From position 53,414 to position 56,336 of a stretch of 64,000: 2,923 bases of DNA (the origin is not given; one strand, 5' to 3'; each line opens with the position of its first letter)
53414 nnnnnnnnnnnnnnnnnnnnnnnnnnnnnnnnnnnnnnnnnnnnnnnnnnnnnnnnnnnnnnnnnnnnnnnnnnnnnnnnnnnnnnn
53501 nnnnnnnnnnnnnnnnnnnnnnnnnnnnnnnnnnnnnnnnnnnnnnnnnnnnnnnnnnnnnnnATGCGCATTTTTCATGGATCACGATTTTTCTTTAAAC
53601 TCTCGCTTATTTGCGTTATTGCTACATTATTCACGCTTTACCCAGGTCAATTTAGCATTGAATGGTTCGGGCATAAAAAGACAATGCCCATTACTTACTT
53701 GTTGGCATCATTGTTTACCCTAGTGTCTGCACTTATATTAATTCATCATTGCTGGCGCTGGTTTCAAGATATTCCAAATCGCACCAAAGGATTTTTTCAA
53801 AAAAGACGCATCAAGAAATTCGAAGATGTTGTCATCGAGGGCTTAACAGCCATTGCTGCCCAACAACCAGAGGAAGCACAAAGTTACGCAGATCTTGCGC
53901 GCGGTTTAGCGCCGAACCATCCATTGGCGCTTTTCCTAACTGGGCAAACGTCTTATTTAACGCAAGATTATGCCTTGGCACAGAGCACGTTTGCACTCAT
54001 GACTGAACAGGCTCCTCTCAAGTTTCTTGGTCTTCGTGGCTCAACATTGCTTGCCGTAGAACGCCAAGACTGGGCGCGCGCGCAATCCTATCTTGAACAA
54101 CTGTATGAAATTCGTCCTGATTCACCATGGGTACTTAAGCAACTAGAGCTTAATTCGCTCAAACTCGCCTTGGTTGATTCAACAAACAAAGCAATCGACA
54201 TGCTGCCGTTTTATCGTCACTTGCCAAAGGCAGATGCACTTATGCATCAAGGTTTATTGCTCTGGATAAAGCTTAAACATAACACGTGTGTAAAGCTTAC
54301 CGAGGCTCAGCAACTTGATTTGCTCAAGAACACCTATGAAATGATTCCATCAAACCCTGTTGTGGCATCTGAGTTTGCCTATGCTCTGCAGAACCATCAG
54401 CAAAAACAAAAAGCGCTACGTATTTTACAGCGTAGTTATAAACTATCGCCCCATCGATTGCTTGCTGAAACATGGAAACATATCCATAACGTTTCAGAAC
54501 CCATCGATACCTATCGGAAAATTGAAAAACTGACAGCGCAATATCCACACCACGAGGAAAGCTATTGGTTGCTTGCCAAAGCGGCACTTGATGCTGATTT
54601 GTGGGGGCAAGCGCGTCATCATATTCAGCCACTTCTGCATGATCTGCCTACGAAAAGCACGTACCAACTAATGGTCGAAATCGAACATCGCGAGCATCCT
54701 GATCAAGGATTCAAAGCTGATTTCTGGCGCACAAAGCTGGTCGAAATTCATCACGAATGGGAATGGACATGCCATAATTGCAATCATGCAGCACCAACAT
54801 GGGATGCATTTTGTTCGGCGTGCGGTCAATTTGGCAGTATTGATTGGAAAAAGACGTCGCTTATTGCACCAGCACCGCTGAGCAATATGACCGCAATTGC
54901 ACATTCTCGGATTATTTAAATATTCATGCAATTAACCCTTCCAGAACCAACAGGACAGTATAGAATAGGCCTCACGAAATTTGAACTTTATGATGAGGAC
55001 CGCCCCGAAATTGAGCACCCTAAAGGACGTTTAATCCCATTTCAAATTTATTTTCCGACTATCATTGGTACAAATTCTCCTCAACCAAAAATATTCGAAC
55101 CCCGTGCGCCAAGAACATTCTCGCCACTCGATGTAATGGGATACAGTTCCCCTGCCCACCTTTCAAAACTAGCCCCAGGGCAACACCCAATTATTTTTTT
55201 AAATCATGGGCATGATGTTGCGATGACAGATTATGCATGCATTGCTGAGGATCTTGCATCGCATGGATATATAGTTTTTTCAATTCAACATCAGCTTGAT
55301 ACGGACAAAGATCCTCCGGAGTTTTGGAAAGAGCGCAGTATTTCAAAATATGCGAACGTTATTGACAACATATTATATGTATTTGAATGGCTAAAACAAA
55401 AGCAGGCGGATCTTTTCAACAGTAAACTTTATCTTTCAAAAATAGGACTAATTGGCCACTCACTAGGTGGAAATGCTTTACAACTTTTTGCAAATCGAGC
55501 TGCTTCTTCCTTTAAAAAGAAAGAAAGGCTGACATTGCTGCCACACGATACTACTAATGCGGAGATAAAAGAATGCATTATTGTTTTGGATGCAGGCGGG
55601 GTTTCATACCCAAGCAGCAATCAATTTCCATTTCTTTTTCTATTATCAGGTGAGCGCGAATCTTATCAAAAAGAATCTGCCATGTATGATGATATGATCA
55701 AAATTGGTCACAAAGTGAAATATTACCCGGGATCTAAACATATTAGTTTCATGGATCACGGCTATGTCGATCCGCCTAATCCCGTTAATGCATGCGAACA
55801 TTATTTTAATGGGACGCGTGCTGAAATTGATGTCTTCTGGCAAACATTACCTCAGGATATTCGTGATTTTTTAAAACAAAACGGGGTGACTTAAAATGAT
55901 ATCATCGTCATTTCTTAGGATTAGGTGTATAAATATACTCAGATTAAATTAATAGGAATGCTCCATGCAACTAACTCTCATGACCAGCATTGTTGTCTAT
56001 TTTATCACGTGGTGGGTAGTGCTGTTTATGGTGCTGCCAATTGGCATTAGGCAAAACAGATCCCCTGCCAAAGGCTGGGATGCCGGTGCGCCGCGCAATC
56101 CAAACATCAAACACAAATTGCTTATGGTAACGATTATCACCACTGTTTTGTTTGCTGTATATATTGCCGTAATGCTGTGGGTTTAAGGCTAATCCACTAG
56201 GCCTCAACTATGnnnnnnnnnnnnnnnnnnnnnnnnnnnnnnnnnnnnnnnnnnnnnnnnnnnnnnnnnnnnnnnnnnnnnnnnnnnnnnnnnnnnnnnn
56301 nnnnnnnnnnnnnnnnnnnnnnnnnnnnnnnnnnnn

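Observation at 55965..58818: Membrane-anchored GKRP-like double-SIS protein inserted between a DUF1467 gene and a decayed duplicate of it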

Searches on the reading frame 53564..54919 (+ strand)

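Call 3: search_protein_families(library=pfam, proteins=[window:53564-54919:+], max_evalue=0.01)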
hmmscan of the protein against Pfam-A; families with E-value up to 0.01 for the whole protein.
window:53564-54919:+ (451 aa): 5 families
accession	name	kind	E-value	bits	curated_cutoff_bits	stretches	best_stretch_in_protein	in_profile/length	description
PF07219.19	HemY_N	-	3.5e-12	46.8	31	1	28-129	1-102/107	HemY protein N-terminus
PF14559.12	TPR_19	-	2.7e-10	40.9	25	0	321-368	15-62/68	Tetratricopeptide repeat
PF13428.12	TPR_14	-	2.7e-06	28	23.5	0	165-194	12-41/44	Tetratricopeptide repeat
PF12895.13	ANAPC3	-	0.0014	19.3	27.2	0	257-299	15-61/82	Anaphase-promoting complex, cyclosome, subunit 3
PF07719.23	TPR_2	-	0.0065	17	27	0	272-297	8-33/34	Tetratricopeptide repeat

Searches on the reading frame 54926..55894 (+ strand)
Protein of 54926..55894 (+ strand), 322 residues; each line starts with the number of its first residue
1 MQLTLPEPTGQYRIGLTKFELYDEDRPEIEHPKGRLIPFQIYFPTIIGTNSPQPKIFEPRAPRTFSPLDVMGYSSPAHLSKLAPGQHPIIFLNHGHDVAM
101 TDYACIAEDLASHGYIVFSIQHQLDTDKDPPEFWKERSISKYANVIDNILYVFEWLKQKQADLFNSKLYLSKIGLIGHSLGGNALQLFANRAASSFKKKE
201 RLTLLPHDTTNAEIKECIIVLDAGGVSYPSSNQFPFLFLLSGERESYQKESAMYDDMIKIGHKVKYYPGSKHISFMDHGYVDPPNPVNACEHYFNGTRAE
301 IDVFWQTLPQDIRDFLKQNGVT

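Call 3: search_protein_families(library=pfam, proteins=[window:54926-55894:+], max_evalue=0.01)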
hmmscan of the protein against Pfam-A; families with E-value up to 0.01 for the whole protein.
window:54926-55894:+ (322 aa): 6 families
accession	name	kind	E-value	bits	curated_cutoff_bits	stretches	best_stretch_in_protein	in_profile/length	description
PF07224.18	Chlorophyllase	-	1.1e-07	31.4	26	1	84-185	39-130/301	Chlorophyllase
PF03403.19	PAF-AH_p_II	-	6.2e-07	28.7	20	1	84-123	97-136/372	Platelet-activating factor acetylhydrolase, isoform II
PF12146.15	Hydrolase_4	-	6.4e-05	22.8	27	1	88-196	5-101/239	Serine aminopeptidase, S33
PF12740.14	PETase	-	0.0001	22.3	28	1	95-241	62-196/263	PET hydrolase-like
PF20434.5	BD-FAE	-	0.0028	17.6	26.8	0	94-197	26-116/215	BD-FAE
PF12695.13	Abhydrolase_5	-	0.0095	16.2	27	0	92-122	4-34/164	Alpha/beta hydrolase family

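Call 4: search_protein_families(library=ncbifam, proteins=[window:54926-55894:+], max_evalue=0.01)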
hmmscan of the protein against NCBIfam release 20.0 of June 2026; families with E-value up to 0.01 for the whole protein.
window:54926-55894:+ (322 aa): 1 family
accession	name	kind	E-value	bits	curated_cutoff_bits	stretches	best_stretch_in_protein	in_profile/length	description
NF051441.1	BisHyethTerphBdeA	equivalog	0.00065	19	520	1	90-225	102-221/305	bis(hydroxyethyl) terephthalate hydrolase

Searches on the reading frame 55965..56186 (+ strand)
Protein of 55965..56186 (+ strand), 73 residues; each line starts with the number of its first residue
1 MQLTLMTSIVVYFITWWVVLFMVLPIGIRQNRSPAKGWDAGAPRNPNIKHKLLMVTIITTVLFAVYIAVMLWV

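Call 3: search_protein_families(library=pfam, proteins=[window:55965-56186:+], max_evalue=0.01)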
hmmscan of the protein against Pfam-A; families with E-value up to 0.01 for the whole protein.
window:55965-56186:+ (73 aa): 1 family
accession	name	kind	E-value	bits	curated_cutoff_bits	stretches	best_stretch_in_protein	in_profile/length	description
PF07330.17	DUF1467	-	1.3e-19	70.3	29.4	1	5-71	3-73/83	Protein of unknown function (DUF1467)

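Call 4: search_protein_families(library=ncbifam, proteins=[window:55965-56186:+], max_evalue=0.01)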
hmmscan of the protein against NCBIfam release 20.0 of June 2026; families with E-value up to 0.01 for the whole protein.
window:55965-56186:+ (73 aa): 0 families

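Call 9: list_cluster_members(proteins=[P0001, window:55965-56186:+])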
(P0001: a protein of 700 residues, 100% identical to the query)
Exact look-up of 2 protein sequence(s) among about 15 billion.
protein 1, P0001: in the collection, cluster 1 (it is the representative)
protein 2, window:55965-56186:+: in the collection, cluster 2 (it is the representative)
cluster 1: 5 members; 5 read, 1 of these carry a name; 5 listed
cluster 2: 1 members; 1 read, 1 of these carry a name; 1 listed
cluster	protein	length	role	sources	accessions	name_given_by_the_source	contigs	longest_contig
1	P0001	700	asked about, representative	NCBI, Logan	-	-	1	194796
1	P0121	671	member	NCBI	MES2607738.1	MAG: hypothetical protein V4544_03300 [Pseudomonadota bacterium]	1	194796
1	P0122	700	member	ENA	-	-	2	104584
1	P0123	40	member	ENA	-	-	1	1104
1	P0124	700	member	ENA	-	-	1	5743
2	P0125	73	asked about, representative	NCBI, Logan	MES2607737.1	MAG: DUF1467 family protein [Pseudomonadota bacterium]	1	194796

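Call 39: find_homologous_proteins(query=window:55965-56186:+)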
Query window:55965-56186:+ (73 aa): 19 proteins with E <= 0.001 among 19 candidates.
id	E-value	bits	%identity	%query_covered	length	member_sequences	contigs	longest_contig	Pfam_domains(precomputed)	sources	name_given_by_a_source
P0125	3.7e-40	152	100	100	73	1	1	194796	PF07330.18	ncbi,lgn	ncbi:MAG: DUF1467 family protein [Pseudomonadota bacterium]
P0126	1.8e-28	115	77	100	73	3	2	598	PF07330.18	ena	-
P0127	5.0e-28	114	74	99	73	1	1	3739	PF07330.18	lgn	-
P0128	3.2e-27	111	71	99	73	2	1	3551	PF07330.18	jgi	jgi:predicted secreted protein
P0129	2.9e-26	108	72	99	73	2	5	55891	PF07330.18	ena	-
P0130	5.6e-26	107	72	97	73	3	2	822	PF07330.18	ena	-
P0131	1.7e-25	106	68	97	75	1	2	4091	PF07330.18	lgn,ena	-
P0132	2.4e-25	105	72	89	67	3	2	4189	PF07330.18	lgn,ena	-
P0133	2.4e-25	105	68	100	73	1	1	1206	PF07330.18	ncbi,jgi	jgi:predicted secreted protein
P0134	1.2e-22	97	78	88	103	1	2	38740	PF07330.18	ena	-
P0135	1.8e-10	58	48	88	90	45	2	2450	PF07330.18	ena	-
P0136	2.3e-10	58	53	79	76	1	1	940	PF07330.18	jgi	jgi:predicted secreted protein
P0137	6.7e-10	56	57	73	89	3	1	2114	PF07330.18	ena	-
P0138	2.0e-9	55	48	85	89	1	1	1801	PF07330.18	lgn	-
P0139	4.8e-9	54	47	81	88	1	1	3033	PF07330.18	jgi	jgi:predicted secreted protein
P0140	4.8e-9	54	56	73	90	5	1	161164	PF07330.18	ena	-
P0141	1.4e-8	52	47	92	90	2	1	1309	PF07330.18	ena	-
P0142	3.4e-8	51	54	73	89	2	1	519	PF07330.18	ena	-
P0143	2.0e-7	49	43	79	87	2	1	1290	PF07330.18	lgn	-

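Call 41: find_encoding_contigs(protein=P0129, flank=10000, max_places=3)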
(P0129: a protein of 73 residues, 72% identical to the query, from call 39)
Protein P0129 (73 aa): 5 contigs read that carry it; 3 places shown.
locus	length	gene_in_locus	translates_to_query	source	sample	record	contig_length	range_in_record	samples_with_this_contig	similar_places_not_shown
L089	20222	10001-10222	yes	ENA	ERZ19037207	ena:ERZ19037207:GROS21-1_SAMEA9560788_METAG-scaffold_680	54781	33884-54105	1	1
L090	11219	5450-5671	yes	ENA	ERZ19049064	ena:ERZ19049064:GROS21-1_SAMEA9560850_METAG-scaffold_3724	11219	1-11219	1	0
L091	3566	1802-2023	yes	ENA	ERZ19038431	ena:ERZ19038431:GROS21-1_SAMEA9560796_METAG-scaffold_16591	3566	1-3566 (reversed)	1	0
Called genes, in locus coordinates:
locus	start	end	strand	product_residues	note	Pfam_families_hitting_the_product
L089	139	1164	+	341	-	-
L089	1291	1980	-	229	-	-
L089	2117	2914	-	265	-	PF02502:LacAB_rpiB, PF03819:MazG (weak)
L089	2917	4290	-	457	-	PF02878:PGM_PMM_I, PF02879:PGM_PMM_II, PF02880:PGM_PMM_III, PF00408:PGM_PMM_IV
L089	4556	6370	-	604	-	PF06480:FtsH_ext (weak), PF06068:TIP49 (weak), PF13401:AAA_22 (faint), PF00004:AAA, PF17862:AAA_lid_3, PF01434:Peptidase_M41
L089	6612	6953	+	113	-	PF01588:tRNA_bind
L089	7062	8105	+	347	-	PF00023:Ank (faint), PF12796:Ank_2, PF13606:Ank_3 (faint), PF13857:Ank_5 (faint), PF13637:Ank_4, PF12796:Ank_2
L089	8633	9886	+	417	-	PF13173:AAA_14, PF13635:DUF4143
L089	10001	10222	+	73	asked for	PF07330:DUF1467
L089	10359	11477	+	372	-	PF02163:Peptidase_M50, PF17820:PDZ_6 (weak)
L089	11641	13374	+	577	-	PF03485:Arg_tRNA_synt_N, PF00750:tRNA-synt_1d, PF01406:tRNA-synt_1e (faint), PF05746:DALR_1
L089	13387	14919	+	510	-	-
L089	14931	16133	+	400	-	PF00083:Sugar_tr (weak), PF07690:MFS_1, PF12832:MFS_1_like, PF00083:Sugar_tr, PF07690:MFS_1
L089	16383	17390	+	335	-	PF13407:Peripla_BP_4 (faint), PF04392:ABC_sub_bind, PF13458:Peripla_BP_6 (weak)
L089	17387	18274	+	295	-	PF02653:BPD_transp_2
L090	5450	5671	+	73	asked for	PF07330:DUF1467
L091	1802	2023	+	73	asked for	PF07330:DUF1467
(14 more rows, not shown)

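Call 42: find_encoding_contigs(protein=P0134, flank=10000, max_places=2)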
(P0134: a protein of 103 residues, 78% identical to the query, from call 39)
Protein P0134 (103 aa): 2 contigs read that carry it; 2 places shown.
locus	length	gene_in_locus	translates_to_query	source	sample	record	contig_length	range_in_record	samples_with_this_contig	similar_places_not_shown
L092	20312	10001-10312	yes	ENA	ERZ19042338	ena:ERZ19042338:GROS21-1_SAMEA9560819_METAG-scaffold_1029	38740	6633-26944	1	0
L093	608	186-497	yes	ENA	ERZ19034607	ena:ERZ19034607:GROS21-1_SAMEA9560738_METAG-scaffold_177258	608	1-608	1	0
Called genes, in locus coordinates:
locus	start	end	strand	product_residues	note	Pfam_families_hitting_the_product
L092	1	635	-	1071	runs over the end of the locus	PF00580:UvrD-helicase, PF13245:AAA_19, PF13361:UvrD_C, PF13538:UvrD_C_2 (faint), PF12705:PDDEXK_1 (weak)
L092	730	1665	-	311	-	PF00288:GHMP_kinases_N, PF08544:GHMP_kinases_C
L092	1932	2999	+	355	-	-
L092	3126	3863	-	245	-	-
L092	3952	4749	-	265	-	PF02502:LacAB_rpiB, PF03819:MazG (weak)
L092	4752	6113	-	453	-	PF02878:PGM_PMM_I, PF02879:PGM_PMM_II, PF02880:PGM_PMM_III, PF00408:PGM_PMM_IV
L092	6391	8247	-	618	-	PF06480:FtsH_ext, PF06068:TIP49 (weak), PF13401:AAA_22 (faint), PF00004:AAA, PF17862:AAA_lid_3, PF01434:Peptidase_M41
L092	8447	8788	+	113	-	PF01588:tRNA_bind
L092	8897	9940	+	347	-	PF00023:Ank (faint), PF12796:Ank_2, PF13606:Ank_3 (faint), PF13857:Ank_5 (faint), PF13637:Ank_4, PF12796:Ank_2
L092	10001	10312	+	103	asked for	PF07330:DUF1467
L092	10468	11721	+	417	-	PF13173:AAA_14, PF13635:DUF4143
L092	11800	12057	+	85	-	PF07330:DUF1467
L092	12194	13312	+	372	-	PF02163:Peptidase_M50, PF17820:PDZ_6 (weak)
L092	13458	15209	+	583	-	PF03485:Arg_tRNA_synt_N, PF00750:tRNA-synt_1d, PF01406:tRNA-synt_1e (faint), PF05746:DALR_1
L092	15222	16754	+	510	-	-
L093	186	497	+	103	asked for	PF07330:DUF1467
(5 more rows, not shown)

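Call 84: find_encoding_contigs(protein=P0127, flank=5000, max_places=2)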
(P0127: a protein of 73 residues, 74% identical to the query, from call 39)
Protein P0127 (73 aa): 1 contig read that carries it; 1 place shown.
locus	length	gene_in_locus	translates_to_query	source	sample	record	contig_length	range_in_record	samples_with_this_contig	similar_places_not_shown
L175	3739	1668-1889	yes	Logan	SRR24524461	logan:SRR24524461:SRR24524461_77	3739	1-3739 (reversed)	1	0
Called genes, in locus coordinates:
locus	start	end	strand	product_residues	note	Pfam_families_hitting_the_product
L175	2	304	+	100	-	?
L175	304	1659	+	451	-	PF07219:HemY_N, PF13428:TPR_14 (faint), PF14559:TPR_19 (faint)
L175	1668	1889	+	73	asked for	PF07330:DUF1467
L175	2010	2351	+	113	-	-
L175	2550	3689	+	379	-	PF02163:Peptidase_M50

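Call 85: find_encoding_contigs(protein=P0132, flank=5000, max_places=2)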
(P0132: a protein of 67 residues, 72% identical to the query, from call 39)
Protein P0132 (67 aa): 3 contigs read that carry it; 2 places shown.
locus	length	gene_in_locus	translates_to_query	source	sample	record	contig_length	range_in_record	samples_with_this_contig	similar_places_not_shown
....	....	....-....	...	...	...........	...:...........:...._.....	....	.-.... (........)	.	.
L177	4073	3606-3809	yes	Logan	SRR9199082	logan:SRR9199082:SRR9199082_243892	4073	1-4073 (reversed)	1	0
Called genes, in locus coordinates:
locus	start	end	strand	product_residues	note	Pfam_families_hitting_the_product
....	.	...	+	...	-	?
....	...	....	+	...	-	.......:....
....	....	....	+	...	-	-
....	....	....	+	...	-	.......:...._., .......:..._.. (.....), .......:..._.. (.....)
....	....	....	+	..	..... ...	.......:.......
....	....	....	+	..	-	?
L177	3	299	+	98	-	?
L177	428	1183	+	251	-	PF02602:HEM4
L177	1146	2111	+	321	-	-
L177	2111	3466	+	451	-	PF07219:HemY_N, PF13428:TPR_14 (faint), PF14559:TPR_19 (faint)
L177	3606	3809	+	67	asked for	PF07330:DUF1467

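Call 86: find_encoding_contigs(protein=P0131, flank=5000, max_places=2)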
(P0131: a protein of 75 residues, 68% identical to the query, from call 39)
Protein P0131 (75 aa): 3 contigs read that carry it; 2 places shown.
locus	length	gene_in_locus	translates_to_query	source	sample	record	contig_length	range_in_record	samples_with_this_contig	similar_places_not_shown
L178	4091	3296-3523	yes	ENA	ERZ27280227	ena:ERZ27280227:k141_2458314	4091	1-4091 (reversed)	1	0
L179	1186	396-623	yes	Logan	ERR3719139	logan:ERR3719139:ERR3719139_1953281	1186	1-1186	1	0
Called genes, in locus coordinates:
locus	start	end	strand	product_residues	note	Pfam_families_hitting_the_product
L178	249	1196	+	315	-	-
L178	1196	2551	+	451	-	PF07219:HemY_N, PF13428:TPR_14 (faint), PF14559:TPR_19 (faint)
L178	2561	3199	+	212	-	PF10502:Peptidase_S26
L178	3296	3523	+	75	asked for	PF07330:DUF1467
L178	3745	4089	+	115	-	?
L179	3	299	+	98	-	?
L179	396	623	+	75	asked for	PF07330:DUF1467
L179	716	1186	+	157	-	?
